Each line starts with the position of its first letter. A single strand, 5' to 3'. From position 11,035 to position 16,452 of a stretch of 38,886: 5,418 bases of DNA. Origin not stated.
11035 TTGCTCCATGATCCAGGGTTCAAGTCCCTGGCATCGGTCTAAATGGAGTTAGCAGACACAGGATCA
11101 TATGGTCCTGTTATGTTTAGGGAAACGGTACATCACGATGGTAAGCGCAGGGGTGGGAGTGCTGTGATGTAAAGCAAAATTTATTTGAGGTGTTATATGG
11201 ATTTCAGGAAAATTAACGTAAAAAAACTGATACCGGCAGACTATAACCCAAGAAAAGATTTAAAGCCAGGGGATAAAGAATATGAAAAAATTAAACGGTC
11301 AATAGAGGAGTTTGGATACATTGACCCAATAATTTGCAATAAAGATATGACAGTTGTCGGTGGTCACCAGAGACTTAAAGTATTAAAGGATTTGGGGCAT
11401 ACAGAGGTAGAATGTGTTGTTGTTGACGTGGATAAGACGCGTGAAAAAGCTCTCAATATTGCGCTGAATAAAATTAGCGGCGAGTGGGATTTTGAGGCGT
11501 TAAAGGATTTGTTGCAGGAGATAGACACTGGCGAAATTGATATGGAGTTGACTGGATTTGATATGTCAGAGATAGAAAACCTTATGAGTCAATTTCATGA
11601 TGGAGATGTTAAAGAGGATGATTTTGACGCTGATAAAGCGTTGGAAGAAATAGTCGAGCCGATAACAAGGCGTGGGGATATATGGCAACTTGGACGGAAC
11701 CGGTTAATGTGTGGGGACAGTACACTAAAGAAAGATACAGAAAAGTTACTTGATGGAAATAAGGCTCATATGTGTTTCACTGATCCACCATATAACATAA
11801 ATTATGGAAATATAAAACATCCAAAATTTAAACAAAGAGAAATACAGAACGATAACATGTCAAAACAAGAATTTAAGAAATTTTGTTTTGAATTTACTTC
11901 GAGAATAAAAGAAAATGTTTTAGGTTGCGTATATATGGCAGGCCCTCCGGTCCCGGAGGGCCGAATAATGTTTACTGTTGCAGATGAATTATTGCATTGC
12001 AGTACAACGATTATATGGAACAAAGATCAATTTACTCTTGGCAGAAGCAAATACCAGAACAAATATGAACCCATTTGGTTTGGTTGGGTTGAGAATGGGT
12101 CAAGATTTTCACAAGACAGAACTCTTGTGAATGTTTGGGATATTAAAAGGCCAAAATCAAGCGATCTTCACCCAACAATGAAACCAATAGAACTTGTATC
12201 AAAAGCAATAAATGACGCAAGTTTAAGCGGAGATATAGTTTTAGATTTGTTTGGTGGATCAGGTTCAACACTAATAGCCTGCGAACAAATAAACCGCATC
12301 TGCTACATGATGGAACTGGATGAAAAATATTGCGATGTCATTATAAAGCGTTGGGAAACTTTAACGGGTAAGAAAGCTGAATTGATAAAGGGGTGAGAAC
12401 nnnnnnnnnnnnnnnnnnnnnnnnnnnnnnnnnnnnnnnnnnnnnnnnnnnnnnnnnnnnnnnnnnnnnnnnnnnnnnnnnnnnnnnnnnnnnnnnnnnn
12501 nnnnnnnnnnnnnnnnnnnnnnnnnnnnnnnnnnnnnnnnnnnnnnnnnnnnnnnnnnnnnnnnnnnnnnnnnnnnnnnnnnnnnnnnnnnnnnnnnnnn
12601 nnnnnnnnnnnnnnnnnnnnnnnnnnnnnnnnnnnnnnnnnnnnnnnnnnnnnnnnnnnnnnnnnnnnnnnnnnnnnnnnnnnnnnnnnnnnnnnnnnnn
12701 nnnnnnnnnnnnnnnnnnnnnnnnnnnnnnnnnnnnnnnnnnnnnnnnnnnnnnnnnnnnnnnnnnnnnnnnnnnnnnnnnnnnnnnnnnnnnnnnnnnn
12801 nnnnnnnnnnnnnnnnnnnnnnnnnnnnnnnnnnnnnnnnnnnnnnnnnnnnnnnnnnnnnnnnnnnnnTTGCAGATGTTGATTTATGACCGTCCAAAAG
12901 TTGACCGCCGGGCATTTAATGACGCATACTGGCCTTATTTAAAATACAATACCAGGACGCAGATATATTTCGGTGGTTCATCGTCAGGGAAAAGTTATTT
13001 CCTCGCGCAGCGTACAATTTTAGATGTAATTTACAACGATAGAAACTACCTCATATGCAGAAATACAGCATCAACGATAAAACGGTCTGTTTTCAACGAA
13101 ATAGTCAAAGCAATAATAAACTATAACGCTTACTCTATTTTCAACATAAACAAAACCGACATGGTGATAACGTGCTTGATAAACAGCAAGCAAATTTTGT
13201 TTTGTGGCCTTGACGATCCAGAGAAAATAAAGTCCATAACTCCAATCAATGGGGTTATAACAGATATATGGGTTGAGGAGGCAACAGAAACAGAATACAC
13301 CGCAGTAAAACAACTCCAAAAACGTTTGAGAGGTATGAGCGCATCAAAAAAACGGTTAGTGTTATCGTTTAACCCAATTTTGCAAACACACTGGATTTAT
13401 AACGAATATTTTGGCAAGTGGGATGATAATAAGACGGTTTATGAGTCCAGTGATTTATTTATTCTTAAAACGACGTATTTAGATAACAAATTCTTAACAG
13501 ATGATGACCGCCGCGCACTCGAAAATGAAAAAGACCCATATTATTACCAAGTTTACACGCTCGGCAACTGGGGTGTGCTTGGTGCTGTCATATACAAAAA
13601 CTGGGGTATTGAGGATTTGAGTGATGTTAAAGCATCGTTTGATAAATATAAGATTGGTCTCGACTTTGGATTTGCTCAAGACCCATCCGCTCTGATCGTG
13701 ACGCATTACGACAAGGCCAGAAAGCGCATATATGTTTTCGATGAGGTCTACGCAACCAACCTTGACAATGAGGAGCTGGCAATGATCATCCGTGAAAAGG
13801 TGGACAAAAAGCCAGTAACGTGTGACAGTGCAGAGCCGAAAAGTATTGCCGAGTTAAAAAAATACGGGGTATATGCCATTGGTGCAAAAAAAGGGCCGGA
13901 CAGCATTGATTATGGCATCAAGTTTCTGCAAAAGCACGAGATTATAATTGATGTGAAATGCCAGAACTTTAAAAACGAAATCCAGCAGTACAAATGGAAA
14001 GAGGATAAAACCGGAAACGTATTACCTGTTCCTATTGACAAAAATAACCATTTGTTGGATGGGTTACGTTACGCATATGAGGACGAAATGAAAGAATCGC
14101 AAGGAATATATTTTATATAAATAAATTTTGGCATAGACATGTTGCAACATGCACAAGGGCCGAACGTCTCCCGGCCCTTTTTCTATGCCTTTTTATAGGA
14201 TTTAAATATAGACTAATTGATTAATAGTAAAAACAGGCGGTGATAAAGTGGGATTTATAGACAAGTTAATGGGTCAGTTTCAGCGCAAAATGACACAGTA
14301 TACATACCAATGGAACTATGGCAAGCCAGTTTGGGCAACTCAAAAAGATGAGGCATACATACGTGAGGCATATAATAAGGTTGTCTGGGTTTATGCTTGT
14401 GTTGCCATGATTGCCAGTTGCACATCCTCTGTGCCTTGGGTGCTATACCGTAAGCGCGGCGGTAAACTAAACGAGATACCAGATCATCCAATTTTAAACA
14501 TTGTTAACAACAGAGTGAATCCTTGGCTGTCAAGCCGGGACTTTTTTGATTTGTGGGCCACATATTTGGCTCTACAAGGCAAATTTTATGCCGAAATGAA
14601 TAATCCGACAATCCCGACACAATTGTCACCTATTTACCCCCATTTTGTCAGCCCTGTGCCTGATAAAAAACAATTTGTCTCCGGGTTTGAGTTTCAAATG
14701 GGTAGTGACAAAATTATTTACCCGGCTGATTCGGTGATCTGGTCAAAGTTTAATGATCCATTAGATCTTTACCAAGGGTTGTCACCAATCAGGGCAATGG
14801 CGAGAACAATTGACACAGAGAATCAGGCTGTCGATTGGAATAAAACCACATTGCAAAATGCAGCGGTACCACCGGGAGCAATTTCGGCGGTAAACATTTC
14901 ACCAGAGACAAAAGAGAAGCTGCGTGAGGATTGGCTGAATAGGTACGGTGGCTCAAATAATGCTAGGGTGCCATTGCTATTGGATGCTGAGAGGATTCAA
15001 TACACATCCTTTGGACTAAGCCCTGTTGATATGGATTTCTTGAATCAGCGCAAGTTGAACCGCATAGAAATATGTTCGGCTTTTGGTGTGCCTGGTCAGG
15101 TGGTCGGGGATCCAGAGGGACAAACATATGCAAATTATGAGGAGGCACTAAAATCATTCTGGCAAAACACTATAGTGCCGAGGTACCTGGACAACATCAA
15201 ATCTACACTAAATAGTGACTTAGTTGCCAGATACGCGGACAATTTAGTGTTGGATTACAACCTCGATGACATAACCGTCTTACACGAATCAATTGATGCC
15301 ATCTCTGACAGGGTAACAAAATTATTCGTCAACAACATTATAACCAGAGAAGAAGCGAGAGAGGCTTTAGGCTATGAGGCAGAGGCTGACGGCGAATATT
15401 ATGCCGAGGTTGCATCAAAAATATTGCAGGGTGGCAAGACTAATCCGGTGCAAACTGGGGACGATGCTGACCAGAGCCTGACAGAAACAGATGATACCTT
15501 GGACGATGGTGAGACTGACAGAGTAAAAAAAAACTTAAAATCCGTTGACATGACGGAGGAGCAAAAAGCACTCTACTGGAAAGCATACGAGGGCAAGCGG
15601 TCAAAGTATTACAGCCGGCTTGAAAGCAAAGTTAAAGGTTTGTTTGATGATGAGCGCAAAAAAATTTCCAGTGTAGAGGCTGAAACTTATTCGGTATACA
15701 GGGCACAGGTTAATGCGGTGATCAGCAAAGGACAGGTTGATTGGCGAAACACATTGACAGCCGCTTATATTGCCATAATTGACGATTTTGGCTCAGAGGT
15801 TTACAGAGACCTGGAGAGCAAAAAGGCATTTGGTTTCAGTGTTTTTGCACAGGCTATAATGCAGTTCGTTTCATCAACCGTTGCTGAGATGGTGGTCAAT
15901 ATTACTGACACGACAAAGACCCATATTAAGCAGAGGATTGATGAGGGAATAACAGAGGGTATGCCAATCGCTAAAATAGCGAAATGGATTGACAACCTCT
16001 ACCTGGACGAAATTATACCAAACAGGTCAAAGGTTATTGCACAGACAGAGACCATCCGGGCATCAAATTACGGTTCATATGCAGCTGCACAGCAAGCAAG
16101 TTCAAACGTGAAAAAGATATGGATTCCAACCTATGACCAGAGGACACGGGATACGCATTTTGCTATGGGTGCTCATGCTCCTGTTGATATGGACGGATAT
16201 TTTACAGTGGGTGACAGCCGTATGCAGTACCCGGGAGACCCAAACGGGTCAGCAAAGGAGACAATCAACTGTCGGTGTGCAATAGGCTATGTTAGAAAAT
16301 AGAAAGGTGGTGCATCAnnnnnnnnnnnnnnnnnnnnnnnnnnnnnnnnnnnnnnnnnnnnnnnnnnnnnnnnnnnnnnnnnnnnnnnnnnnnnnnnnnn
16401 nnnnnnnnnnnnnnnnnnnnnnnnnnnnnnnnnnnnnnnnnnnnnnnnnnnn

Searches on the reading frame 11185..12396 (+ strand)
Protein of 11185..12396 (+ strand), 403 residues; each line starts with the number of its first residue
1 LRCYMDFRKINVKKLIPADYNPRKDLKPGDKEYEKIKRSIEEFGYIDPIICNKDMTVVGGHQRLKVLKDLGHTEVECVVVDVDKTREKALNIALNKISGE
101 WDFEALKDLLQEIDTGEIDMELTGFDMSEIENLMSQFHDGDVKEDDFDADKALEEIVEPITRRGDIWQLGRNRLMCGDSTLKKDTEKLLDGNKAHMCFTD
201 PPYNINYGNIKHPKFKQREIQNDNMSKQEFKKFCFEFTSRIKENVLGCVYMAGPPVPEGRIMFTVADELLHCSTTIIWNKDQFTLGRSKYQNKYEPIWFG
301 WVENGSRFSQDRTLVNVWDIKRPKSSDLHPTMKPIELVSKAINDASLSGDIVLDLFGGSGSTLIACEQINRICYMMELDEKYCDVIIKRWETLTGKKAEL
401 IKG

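Call 18: search_protein_families(library=phrogs, proteins=[window:11185-12396:+], max_evalue=0.001)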
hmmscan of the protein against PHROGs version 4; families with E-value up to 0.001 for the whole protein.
window:11185-12396:+ (403 aa): 32 families (the best 25 are shown)
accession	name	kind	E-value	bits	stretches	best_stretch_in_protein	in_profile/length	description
phrog_498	-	other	4e-145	485.8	1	5-400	33-429/633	DNA methyltransferase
phrog_620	-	DNA, RNA and nucleotide metabolism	4e-49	168.6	1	4-178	6-149/217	ParB-like partition protein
phrog_67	-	other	5.9e-37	129.1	1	149-398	105-351/743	DNA methyltransferase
phrog_9353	-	unknown function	3.6e-33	116.5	1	7-199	11-167/245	-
phrog_8071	-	DNA, RNA and nucleotide metabolism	6.7e-29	102.3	1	4-208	4-208/389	ParB-like partition protein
phrog_23085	-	unknown function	5.9e-28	98.3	1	294-397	4-112/138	-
phrog_3008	-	other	6.2e-25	88.9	1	312-397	139-218/244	DNA methyltransferase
phrog_723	-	DNA, RNA and nucleotide metabolism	4.8e-22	79.8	1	2-151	8-159/223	ParB-like partition protein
phrog_15396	-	DNA, RNA and nucleotide metabolism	2.2e-19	71.3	1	10-150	7-147/258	ParB-like partition nuclease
phrog_940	-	DNA, RNA and nucleotide metabolism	3.3e-19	70.4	1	5-138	4-135/388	nuclease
phrog_5475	-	unknown function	1.6e-14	54.6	1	9-107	5-97/458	-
phrog_930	-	DNA, RNA and nucleotide metabolism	1.4e-13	52.2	1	9-151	9-150/223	ParB-like partition protein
phrog_18056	-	DNA, RNA and nucleotide metabolism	1.2e-12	48.4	1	5-157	1-138/387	ParB-like partition nuclease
phrog_18293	-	other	3e-12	47.5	1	321-392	38-109/119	methyltransferase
phrog_12047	-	DNA, RNA and nucleotide metabolism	1.3e-10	42.3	1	8-93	6-80/301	ParB-like partition nuclease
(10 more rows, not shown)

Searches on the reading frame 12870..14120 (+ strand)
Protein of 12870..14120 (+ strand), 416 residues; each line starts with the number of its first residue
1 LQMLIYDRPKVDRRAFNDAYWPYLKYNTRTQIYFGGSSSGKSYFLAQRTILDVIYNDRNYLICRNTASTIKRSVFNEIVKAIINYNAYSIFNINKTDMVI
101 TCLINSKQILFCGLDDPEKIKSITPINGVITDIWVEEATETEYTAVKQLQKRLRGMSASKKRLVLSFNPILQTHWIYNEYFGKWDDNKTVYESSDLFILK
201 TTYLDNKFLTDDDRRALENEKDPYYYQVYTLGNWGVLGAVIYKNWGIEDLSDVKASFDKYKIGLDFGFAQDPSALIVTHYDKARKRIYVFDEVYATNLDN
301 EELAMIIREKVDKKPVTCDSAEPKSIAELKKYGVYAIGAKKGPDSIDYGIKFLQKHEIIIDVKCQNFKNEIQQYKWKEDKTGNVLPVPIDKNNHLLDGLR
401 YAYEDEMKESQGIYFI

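Call 18: search_protein_families(library=phrogs, proteins=[window:12870-14120:+], max_evalue=0.001)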
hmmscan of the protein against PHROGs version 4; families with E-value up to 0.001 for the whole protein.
window:12870-14120:+ (416 aa): 9 families
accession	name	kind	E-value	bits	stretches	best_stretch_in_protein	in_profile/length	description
phrog_3717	-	head and packaging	9.7e-59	200.1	1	14-279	9-271/277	terminase large subunit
phrog_2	-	head and packaging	9.4e-53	181.1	1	24-410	274-596/807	terminase large subunit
phrog_5653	-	head and packaging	7.7e-48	163.8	1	232-408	1-182/199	terminase large subunit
phrog_6672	-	head and packaging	1.6e-37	129.3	1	284-411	4-134/145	terminase large subunit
phrog_22023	-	unknown function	5.2e-19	70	1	147-299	6-152/153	-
phrog_18557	-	head and packaging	5.3e-12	46.7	1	338-411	3-78/88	terminase large subunit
phrog_979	-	head and packaging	4.7e-11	43.1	1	27-198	165-331/642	terminase large subunit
phrog_10250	-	head and packaging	5.1e-10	40.5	1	219-405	3-214/228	terminase large subunit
phrog_8711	-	head and packaging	8.1e-06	26.9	1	15-83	12-81/89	terminase large subunit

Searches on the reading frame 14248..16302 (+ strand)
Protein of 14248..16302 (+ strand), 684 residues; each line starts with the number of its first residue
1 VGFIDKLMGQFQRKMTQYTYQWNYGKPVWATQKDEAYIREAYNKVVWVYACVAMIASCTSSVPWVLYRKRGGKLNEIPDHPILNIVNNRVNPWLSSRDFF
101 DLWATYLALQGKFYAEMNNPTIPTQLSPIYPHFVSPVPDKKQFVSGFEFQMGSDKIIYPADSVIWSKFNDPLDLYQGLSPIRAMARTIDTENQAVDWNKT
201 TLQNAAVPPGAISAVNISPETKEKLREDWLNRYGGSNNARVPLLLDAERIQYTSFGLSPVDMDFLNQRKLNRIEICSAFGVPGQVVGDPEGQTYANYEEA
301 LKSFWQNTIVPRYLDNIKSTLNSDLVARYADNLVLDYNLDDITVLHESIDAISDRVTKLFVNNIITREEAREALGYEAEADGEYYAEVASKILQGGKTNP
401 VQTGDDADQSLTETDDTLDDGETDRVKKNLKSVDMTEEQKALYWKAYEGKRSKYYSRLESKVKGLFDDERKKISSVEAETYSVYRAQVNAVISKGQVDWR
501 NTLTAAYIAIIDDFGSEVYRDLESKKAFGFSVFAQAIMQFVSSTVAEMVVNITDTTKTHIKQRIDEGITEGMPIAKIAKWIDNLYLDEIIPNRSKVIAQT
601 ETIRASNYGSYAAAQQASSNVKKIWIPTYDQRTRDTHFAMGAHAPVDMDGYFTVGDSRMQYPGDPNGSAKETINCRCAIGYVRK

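Call 18: search_protein_families(library=phrogs, proteins=[window:14248-16302:+], max_evalue=0.001)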
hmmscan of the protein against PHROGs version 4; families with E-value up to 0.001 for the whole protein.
window:14248-16302:+ (684 aa): 13 families
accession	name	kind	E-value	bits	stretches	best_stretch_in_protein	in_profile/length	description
phrog_2662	-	head and packaging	3.3e-112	377.4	1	14-682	33-708/717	portal protein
phrog_12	-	head and packaging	9.2e-80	270.4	1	1-677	48-624/646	portal protein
phrog_2468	-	head and packaging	3.5e-45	155.8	1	442-683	31-273/303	head morphogenesis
phrog_3517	-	head and packaging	8.9e-28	98.6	1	582-682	223-328/371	head morphogenesis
phrog_859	-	head and packaging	3.3e-26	93.1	1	536-682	141-289/807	portal protein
phrog_5929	-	head and packaging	5.7e-20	72.6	1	201-379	11-185/228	portal protein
phrog_595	-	head and packaging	1.2e-15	58.9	1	412-679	57-294/513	head maturation protease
phrog_21406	-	unknown function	7.4e-13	47.9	1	607-682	276-352/1668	-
phrog_2271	-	head and packaging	1.5e-09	37.2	1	155-371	168-378/859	portal protein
phrog_15127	-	head and packaging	1.6e-09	37.9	1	479-675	41-244/602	head protein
phrog_758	-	head and packaging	2.4e-07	31.4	1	531-678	149-286/326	head morphogenesis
phrog_21454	-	unknown function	4.5e-05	23.8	1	216-322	7-110/320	-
phrog_13287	-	unknown function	0.00031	20.8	1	551-682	116-248/526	-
